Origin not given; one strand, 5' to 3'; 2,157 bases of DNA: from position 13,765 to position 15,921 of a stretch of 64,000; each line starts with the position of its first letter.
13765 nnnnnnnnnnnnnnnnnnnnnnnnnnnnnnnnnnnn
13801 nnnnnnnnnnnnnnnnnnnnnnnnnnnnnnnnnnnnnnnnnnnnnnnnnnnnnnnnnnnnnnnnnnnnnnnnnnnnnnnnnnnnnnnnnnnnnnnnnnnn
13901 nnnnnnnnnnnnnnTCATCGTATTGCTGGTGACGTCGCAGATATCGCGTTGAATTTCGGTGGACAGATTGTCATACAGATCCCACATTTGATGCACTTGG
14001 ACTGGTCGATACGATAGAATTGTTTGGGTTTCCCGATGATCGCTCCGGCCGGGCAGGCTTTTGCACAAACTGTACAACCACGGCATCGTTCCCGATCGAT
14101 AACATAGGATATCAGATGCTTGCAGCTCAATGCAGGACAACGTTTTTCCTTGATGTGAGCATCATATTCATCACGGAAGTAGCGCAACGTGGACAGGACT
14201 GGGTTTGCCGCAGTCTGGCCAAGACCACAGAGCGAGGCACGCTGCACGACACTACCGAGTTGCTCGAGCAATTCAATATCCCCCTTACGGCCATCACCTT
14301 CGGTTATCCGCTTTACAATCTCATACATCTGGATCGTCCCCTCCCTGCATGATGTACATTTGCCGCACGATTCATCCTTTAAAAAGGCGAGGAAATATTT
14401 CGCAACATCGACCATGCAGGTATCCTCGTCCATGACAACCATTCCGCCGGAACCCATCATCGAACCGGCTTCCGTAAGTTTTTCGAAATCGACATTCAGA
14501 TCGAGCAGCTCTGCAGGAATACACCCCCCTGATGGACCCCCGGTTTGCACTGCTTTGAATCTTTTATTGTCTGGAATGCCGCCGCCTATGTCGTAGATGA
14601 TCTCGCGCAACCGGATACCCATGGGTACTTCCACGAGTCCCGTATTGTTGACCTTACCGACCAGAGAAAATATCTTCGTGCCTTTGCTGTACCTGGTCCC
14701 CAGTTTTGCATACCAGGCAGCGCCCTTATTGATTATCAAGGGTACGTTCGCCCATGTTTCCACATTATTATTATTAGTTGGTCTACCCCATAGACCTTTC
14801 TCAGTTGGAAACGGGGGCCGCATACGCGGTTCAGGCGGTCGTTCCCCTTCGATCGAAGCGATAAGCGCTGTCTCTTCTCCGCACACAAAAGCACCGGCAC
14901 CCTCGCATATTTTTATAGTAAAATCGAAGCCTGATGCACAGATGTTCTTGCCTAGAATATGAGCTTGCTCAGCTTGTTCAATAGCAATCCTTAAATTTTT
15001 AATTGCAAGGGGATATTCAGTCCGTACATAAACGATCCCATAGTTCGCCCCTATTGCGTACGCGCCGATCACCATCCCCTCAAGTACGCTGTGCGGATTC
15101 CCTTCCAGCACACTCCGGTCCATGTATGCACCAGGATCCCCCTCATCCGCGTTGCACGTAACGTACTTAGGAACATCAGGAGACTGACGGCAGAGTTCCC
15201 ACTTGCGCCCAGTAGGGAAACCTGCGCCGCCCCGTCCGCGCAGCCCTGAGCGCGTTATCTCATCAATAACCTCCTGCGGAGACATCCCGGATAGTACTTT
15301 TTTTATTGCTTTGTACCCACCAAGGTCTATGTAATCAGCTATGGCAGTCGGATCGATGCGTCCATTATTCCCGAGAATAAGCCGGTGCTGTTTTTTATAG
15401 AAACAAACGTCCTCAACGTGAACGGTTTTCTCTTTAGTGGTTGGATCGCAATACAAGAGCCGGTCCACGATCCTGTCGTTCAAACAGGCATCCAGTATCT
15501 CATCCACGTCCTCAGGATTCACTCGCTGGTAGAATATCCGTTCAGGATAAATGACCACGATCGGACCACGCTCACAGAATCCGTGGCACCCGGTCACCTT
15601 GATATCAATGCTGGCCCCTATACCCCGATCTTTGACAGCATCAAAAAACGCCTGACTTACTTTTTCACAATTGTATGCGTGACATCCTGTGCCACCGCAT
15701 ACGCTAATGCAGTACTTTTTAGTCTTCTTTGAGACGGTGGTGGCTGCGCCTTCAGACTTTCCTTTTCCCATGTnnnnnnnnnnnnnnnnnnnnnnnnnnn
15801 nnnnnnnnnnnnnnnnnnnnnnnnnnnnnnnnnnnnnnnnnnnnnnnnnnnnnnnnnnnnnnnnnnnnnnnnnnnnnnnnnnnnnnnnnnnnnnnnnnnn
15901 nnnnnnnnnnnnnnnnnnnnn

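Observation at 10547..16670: HdrA physically fused to a HydBC/NuoEF-type NADH module: two candidate bifurcating flavins in one three-gene unit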

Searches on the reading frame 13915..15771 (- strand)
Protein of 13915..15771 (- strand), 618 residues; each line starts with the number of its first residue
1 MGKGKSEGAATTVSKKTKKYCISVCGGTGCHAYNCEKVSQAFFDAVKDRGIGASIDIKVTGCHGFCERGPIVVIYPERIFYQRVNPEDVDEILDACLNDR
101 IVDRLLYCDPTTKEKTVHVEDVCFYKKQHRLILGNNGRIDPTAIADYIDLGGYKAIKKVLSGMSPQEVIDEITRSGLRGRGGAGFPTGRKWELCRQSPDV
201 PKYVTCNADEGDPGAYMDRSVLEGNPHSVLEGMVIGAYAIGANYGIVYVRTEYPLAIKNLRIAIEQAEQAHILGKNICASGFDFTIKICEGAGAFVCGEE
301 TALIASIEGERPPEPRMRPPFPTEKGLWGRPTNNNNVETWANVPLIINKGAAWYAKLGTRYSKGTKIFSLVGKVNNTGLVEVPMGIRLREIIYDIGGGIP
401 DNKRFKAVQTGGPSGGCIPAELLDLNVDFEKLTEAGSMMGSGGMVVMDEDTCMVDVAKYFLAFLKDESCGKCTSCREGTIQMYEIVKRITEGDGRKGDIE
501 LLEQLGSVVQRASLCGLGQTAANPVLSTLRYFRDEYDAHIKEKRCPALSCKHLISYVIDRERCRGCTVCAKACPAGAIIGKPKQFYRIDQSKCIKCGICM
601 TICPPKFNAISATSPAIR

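Call 6: search_protein_families(library=pfam, proteins=[window:13915-15771:-], max_evalue=0.01)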
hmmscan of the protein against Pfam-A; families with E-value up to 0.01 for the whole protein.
window:13915-15771:- (618 aa): 14 families
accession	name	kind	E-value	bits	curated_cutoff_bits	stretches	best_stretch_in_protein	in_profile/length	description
PF01512.22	Complex1_51K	-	4.4e-44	150.5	31.2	1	172-344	1-149/150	Nuo51 FMN-binding domain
PF10589.14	NADH_4Fe-4S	-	6.9e-34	116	23.5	1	455-539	1-85/85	NADH-ubiquinone oxidoreductase-F iron-sulfur binding region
PF00037.32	Fer4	-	2.3e-09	37.1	21.1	2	556-578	1-23/24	4Fe-4S binding domain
PF12837.12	Fer4_6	-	2.5e-09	37.1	25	2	587-610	3-24/24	4Fe-4S binding domain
PF14697.11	Fer4_21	-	7e-09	36.1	35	1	557-604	2-52/59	4Fe-4S dicluster domain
PF01257.25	2Fe-2S_thioredx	-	8.5e-08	32.6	24.8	1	15-96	61-144/145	Thioredoxin-like [2Fe-2S] ferredoxin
PF12797.12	Fer4_2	-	1.1e-07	31.7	24.5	2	557-575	4-22/22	4Fe-4S binding domain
PF12838.12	Fer4_7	-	1.8e-07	31.9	27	1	562-605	1-50/52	4Fe-4S dicluster domain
PF13237.11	Fer4_10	-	2.2e-07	31.1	25.5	1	556-604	2-53/53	4Fe-4S dicluster domain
PF13187.11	Fer4_9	-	2.3e-07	31.1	27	1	562-605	1-49/52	4Fe-4S dicluster domain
PF10531.15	SLBB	-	4.7e-07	30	27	1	368-416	2-53/55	SLBB domain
PF22461.2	SLBB_2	-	0.00021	21.8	27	1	367-414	2-51/79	SLBB domain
PF13370.11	Fer4_13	-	0.0015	19.6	24.5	0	588-608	1-21/58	4Fe-4S single cluster domain of Ferredoxin I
PF25160.1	LdpA_Fe-S-bd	-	0.0076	16.4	27.6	1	569-606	9-41/49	LdpA Fe-S cluster-binding domain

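Call 14: search_solved_structures(query=window:13915-15771:-, max_evalue=1e-20)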
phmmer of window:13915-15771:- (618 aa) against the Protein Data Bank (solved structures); distinct sequences matched with E-value up to 1e-20: 63 (the best 60 are shown).
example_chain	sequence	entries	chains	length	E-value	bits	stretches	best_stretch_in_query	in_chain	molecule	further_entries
7t2r_B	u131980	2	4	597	2.7e-240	802.6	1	22-607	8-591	NiFe hydrogenase subunit B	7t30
7q4v_B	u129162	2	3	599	3.8e-226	755.8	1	18-609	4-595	Iron hydrogenase HydB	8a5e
8a6t_B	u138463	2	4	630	2.4e-222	743.3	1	14-605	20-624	Electron bifurcating hydrogenase subunit HydB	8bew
9mqx_B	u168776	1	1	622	5.5e-220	735.5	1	21-607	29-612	NADH:ubiquinone oxidoreductase, NADH-binding (51 kD) subunit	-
9bov_B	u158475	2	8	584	4.6e-213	712.6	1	35-610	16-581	NADH dehydrogenase (Quinone)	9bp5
9n5u_B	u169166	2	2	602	2.7e-211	706.8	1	40-614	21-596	NfnB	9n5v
8oh5_B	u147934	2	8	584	1.8e-205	687.5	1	36-604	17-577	NAD-reducing hydrogenase subunit HoxF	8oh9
7q4w_B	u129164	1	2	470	5.9e-199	666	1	144-609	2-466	Iron hydrogenase HydB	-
7p5h_B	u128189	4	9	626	1.1e-193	648.6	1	13-606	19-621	Fe-hydrogenase, subunit beta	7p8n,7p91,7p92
2fug_1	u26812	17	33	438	2.9e-111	376.3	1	137-545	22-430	NADH-quinone oxidoreductase chain 1 | NADH-QUINONE OXIDOREDUCTASE SUBUNIT 1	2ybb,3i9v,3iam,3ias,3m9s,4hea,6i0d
6hl2_B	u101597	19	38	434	4e-109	369.2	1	143-545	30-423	NADH-quinone oxidoreductase subunit F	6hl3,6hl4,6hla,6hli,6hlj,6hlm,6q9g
6r7p_B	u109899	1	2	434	1e-108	367.9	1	143-545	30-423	NADH-quinone oxidoreductase subunit F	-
7q5y_C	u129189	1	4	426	1.1e-108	367.8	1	143-542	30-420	NADH-quinone oxidoreductase subunit F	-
9fii_B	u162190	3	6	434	1.4e-108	367.4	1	143-545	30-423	NADH-quinone oxidoreductase subunit F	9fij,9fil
6q9c_B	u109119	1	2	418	3.9e-108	366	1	143-539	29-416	NADH-quinone oxidoreductase subunit F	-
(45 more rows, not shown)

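Call 48: search_protein_families(library=ncbifam, proteins=[window:13915-15771:-], max_evalue=0.00001)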
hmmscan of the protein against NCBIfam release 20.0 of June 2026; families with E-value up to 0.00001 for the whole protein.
window:13915-15771:- (618 aa): 27 families (the best 25 are shown)
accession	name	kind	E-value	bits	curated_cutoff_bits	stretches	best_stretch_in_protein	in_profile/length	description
TIGR01959.1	nuoF_fam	equivalog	1.7e-148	494.4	558.65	1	141-540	11-410/410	NADH-quinone oxidoreductase subunit NuoF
NF008436.0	PRK11278.1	equivalog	1.9e-117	392.9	749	1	138-545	21-431/448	NADH-quinone oxidoreductase subunit NuoF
NF010120.0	PRK13596.1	equivalog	4.8e-116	387.8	389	1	144-545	20-422/433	NADH-quinone oxidoreductase subunit NuoF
NF041612.1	fdxn_Clost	equivalog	7.3e-16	58.6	150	1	30-105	24-100/102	2Fe-2S ferredoxin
TIGR01944.1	rnfB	subfamily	1.1e-11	44.6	68.7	1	557-605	109-157/190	RnfABCDGE type electron transport complex subunit B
NF003454.1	PRK05035.1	equivalog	3.7e-11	42.2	345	1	161-270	119-226/556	electron transport complex subunit RsxC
NF005415.0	PRK06991.1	equivalog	3.2e-10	40.1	281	1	557-604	81-128/284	electron transport complex subunit RsxB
TIGR02700.1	flavo_MJ0208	hypoth_equivalog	3.8e-10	39.4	251.35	1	554-611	141-195/234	dihydromethanopterin reductase (acceptor)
NF041613.1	fdxn_Azotob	equivalog_domain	5e-10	39.6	195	1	29-97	23-91/107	2Fe-2S ferredoxin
TIGR01945.1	rnfC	subfamily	8.6e-10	37.7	245.95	1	158-268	114-222/435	RnfABCDGE type electron transport complex subunit C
TIGR04481.1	PR_assoc_PrdC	equivalog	2e-09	36.8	490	1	165-272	73-176/425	proline reductase-associated electron transfer protein PrdC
NF058577.1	FdxA_fam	equivalog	8.7e-09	35.4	65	1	555-604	2-49/52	4Fe-4S ferredoxin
NF003475.0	PRK05113.1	equivalog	9.6e-09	35.4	203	1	557-606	109-158/190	electron transport complex subunit RsxB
TIGR03294.1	FrhG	equivalog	2.5e-08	34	245.5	1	542-606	156-218/228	coenzyme F420 hydrogenase subunit gamma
NF005505.0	PRK07118.1-4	equivalog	4.6e-08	32.9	378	1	559-606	214-260/265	Fe-S cluster domain-containing protein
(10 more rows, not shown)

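Call 49: search_solved_structures(query=window:13915-15771:-, max_evalue=1e-215, show_alignments=3)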
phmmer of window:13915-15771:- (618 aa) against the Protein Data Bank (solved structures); distinct sequences matched with E-value up to 1e-215: 4.
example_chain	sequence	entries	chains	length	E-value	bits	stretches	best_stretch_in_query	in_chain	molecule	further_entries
7t2r_B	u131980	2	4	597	2.7e-240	802.6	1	22-607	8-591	NiFe hydrogenase subunit B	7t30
7q4v_B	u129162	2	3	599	3.8e-226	755.8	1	18-609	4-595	Iron hydrogenase HydB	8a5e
8a6t_B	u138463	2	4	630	2.4e-222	743.3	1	14-605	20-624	Electron bifurcating hydrogenase subunit HydB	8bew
9mqx_B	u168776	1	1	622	5.5e-220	735.5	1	21-607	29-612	NADH:ubiquinone oxidoreductase, NADH-binding (51 kD) subunit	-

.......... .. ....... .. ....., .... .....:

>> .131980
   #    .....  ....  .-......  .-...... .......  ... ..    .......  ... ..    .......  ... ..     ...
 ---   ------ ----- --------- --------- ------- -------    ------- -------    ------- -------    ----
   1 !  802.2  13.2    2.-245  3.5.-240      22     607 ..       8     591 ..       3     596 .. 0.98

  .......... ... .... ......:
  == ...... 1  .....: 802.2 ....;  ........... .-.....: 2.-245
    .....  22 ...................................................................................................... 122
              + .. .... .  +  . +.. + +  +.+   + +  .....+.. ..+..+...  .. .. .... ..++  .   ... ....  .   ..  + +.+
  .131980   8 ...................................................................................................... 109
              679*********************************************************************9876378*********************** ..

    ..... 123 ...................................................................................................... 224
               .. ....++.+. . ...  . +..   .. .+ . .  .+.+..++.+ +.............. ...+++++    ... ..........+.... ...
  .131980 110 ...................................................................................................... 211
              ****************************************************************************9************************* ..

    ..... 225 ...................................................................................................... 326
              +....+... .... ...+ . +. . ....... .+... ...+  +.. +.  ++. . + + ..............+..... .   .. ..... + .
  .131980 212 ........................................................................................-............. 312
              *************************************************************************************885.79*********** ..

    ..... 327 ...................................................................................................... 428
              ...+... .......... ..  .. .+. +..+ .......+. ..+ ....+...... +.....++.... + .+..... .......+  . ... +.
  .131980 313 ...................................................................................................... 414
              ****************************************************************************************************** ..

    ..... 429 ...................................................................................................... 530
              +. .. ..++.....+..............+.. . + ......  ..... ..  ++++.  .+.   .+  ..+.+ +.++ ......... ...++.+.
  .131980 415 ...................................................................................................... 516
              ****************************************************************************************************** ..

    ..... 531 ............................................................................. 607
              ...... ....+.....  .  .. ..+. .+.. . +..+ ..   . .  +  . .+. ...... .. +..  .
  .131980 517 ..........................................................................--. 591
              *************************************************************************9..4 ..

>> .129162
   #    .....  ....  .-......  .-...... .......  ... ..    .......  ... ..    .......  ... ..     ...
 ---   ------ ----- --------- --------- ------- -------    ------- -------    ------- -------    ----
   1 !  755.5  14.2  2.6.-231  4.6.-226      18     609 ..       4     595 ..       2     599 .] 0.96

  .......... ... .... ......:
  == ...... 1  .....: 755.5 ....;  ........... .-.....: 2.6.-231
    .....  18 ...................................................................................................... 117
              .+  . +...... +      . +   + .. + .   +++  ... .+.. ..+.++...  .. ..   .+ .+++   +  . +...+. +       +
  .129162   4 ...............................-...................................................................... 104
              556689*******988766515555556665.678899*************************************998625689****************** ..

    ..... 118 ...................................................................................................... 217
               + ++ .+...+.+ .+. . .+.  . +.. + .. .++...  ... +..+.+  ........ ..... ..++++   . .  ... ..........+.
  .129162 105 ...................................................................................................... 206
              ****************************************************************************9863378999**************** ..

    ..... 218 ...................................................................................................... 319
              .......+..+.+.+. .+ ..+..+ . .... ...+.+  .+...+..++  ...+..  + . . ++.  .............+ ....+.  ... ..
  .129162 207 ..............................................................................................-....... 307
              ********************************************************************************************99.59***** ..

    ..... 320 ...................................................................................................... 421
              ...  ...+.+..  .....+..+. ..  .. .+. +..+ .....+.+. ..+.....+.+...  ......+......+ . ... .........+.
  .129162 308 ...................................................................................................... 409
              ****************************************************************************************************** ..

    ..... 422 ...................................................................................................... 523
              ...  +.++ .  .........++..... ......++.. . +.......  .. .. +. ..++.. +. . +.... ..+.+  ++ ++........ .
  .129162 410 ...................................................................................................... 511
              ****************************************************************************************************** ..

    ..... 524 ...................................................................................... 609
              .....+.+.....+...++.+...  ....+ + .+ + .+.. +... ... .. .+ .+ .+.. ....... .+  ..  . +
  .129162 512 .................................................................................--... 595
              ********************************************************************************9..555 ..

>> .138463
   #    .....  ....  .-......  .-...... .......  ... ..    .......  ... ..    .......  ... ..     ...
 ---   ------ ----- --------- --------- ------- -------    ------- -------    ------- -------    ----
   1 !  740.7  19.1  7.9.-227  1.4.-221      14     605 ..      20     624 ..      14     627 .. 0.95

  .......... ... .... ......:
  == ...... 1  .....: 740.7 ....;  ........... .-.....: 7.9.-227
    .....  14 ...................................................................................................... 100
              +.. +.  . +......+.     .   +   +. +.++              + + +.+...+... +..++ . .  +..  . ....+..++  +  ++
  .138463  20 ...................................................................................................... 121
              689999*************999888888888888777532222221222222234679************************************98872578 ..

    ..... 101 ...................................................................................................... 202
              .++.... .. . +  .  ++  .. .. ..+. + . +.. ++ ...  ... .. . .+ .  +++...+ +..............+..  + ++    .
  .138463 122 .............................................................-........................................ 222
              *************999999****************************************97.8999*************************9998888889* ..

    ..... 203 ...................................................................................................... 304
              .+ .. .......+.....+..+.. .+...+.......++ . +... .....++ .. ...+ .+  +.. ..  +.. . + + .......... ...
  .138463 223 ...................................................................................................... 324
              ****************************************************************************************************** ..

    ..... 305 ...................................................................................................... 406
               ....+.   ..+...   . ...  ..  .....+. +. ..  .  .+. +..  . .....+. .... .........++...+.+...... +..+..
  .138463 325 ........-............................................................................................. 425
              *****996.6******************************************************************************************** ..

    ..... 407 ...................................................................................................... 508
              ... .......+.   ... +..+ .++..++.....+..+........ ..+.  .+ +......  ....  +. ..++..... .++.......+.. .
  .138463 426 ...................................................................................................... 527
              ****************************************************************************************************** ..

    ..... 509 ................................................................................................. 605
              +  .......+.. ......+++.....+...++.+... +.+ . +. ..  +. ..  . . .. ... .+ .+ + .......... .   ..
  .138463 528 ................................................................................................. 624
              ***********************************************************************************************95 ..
